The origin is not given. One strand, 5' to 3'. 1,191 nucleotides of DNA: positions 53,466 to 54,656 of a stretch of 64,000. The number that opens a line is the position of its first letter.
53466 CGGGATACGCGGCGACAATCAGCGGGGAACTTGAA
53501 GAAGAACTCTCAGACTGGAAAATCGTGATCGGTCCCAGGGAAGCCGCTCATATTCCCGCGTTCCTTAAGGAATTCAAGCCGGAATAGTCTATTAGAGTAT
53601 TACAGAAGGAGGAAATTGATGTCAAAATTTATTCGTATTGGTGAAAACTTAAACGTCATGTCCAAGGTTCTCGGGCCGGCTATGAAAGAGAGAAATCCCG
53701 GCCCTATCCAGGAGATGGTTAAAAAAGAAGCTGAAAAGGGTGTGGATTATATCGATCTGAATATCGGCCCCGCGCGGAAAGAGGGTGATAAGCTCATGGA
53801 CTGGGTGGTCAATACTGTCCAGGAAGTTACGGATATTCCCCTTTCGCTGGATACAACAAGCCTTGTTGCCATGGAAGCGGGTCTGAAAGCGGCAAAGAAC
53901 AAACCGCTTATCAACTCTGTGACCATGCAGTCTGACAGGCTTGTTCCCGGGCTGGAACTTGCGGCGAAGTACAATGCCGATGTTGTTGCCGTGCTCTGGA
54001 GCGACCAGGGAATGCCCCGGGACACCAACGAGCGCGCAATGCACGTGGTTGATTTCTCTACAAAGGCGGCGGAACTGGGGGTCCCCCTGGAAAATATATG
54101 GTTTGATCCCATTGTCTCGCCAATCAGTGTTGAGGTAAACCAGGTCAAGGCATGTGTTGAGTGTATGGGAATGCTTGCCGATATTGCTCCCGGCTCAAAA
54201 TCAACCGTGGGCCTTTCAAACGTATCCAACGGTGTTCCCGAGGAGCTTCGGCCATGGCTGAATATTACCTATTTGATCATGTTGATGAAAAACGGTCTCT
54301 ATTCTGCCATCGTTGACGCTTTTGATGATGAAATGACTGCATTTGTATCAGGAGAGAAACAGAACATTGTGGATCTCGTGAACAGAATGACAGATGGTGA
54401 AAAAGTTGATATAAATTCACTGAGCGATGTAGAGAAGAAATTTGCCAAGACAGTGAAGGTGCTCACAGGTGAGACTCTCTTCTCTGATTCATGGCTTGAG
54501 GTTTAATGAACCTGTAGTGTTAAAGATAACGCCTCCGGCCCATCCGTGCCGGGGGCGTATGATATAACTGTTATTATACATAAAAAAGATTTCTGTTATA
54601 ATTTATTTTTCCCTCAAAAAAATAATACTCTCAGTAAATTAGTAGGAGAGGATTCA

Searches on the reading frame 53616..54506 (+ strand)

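Call 82: search_protein_families(library=pfam, proteins=[window:53616-54506:+], max_evalue=0.00001)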
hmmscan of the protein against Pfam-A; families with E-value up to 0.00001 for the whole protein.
window:53616-54506:+ (296 aa): 1 family
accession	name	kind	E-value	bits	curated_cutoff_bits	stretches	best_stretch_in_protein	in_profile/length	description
PF00809.28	Pterin_bind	-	2e-16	60.8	25.5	1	33-234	25-244/244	Pterin binding enzyme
